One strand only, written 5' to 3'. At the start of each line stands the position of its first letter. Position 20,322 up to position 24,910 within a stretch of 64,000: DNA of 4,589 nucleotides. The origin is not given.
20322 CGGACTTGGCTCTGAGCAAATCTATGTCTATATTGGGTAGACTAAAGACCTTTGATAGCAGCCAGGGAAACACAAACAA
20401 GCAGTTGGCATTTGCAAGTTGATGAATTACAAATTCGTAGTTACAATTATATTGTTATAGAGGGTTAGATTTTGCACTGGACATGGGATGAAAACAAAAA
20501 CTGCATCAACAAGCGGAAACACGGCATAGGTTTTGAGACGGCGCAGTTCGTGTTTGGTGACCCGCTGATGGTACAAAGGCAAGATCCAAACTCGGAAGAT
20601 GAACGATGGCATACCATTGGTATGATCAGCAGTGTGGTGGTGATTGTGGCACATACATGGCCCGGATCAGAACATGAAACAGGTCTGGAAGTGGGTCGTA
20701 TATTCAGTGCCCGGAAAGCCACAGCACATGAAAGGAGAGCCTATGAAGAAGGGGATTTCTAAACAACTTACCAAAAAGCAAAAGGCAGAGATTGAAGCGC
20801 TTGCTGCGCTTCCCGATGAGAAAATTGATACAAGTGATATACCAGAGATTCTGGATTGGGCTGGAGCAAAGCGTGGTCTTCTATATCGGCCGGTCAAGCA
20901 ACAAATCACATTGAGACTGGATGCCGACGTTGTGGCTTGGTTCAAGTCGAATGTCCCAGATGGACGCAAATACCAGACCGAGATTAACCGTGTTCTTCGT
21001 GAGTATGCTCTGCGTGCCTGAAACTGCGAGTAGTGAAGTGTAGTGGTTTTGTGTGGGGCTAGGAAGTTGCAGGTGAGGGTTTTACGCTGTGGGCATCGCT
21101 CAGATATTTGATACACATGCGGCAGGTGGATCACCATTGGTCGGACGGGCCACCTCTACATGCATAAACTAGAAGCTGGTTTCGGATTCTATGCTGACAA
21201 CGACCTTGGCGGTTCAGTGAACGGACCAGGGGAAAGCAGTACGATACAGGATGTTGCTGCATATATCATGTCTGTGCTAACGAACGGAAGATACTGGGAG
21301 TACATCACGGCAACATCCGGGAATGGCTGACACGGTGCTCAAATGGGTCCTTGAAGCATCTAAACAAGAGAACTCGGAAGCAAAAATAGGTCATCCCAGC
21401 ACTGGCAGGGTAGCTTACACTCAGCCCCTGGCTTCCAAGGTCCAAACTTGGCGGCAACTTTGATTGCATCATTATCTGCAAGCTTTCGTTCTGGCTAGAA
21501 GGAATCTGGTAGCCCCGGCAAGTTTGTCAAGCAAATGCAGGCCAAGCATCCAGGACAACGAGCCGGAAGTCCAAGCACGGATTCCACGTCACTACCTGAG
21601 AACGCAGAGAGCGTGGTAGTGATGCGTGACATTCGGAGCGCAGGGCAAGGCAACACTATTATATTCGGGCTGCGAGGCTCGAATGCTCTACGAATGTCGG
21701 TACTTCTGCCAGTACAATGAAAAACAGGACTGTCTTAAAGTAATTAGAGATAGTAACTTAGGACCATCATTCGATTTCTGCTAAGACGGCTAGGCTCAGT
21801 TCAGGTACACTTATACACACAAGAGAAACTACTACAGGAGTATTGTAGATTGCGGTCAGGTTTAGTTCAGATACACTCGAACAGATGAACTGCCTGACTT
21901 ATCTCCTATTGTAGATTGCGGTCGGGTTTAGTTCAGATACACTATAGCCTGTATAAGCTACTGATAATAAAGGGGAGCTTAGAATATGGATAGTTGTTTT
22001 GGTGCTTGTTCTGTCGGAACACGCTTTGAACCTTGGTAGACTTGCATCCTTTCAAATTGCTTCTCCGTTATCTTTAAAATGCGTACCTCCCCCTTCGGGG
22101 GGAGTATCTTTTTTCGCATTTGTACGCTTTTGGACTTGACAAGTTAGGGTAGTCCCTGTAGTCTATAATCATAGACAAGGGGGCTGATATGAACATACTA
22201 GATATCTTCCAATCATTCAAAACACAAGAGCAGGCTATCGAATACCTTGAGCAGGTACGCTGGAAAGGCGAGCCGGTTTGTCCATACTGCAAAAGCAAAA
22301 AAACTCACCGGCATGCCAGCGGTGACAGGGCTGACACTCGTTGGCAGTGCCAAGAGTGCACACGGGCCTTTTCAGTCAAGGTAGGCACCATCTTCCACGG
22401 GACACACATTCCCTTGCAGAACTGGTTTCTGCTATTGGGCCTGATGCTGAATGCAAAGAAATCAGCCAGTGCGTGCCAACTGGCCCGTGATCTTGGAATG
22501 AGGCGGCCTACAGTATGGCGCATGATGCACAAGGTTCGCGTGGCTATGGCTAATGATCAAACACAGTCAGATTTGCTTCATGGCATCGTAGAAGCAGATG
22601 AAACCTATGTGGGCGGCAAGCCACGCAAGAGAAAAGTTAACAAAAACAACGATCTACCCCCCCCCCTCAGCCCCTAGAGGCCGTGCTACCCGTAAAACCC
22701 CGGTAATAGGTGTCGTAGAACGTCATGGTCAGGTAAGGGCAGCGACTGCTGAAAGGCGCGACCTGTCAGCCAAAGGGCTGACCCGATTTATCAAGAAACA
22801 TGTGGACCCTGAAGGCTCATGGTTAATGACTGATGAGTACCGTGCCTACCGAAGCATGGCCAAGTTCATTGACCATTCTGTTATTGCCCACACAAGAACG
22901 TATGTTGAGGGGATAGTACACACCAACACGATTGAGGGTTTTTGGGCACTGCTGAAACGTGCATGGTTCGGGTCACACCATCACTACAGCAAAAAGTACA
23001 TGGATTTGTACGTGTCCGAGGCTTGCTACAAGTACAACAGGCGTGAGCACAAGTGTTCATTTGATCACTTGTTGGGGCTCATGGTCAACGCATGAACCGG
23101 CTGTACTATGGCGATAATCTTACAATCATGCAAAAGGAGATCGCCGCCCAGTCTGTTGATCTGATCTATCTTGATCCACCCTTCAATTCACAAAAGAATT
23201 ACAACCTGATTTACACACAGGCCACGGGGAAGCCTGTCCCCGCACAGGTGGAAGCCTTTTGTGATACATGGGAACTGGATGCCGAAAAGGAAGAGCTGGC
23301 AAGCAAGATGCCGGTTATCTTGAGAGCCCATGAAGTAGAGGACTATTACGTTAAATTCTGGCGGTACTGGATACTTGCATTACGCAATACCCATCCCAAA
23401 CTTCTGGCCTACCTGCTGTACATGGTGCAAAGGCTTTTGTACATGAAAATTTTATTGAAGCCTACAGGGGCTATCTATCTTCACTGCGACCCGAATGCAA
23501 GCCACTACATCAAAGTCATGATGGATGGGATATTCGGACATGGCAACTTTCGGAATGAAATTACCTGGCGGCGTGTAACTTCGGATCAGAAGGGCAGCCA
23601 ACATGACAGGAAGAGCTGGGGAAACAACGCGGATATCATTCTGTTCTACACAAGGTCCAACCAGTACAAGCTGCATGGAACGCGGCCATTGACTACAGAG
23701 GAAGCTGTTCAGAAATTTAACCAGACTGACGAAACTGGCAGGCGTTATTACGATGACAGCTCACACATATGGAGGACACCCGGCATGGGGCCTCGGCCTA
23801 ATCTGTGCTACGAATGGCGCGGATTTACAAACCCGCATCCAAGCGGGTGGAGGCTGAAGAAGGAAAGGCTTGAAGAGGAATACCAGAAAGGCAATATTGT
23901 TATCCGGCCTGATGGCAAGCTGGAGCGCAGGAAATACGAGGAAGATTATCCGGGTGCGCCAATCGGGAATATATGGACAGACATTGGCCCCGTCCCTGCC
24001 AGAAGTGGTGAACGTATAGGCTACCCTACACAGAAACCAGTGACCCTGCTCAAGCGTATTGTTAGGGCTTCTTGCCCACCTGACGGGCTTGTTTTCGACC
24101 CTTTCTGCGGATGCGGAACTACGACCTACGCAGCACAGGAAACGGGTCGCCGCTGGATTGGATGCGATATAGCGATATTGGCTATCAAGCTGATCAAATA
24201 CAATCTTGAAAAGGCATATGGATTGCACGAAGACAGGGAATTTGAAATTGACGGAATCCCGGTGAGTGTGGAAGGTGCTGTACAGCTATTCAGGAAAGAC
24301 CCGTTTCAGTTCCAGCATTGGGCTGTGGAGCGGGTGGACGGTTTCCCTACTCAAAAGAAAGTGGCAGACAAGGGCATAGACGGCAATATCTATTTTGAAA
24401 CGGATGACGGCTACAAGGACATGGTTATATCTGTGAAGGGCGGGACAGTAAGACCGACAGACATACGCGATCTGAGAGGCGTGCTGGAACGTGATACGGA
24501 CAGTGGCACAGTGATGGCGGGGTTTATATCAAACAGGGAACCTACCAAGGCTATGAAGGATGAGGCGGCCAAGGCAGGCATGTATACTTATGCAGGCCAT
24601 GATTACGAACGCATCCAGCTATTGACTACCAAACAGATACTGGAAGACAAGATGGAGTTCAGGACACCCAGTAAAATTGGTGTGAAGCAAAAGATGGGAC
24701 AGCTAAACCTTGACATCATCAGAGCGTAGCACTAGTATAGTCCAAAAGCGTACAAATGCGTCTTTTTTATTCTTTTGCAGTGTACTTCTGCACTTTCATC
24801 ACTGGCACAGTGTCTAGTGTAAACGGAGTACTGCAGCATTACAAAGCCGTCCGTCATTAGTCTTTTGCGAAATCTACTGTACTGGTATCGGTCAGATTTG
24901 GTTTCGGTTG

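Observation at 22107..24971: IS1595-family element (with MTase passenger) inserted into the 3' end of cas2, separating the cas operon from its array; the ancestral cas2 is reconstructable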

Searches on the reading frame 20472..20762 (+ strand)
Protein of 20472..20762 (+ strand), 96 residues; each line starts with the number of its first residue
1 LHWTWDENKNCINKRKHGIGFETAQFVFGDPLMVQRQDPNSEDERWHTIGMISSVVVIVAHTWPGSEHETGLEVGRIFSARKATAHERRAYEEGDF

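Call 30: search_protein_families(library=pfam, proteins=[window:20472-20762:+], max_evalue=0.001)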
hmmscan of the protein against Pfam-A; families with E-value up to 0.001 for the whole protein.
window:20472-20762:+ (96 aa): 1 family
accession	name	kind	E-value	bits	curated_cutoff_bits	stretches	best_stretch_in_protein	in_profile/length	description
PF04365.19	BrnT_toxin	-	9.7e-22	77.5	34.5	1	5-87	1-77/77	Ribonuclease toxin, BrnT, of type II toxin-antitoxin system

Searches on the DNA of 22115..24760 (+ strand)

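Call 18: search_dna_similar(query=window:22115-24760:+, collection=plasmids, mode=distant, max_rows=15)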
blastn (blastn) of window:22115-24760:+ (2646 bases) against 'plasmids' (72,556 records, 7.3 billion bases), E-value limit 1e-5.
Records with a match: 1; places in all: 2; records where one place covers at least 80% of the query: 0.
Best place of each record, by identity: 60-80% 1.
By first word of the organism name: Candidatus 1.
By predicted mobility (MOB-suite, as given by PLSDB): non-mobilizable 1.
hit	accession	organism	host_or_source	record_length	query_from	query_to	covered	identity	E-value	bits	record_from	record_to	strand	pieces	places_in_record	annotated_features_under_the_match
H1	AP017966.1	Candidatus Megaera polyxenophila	-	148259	1040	1449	15%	67.1%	1e-23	120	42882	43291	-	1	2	adenine specific DNA methylase Mod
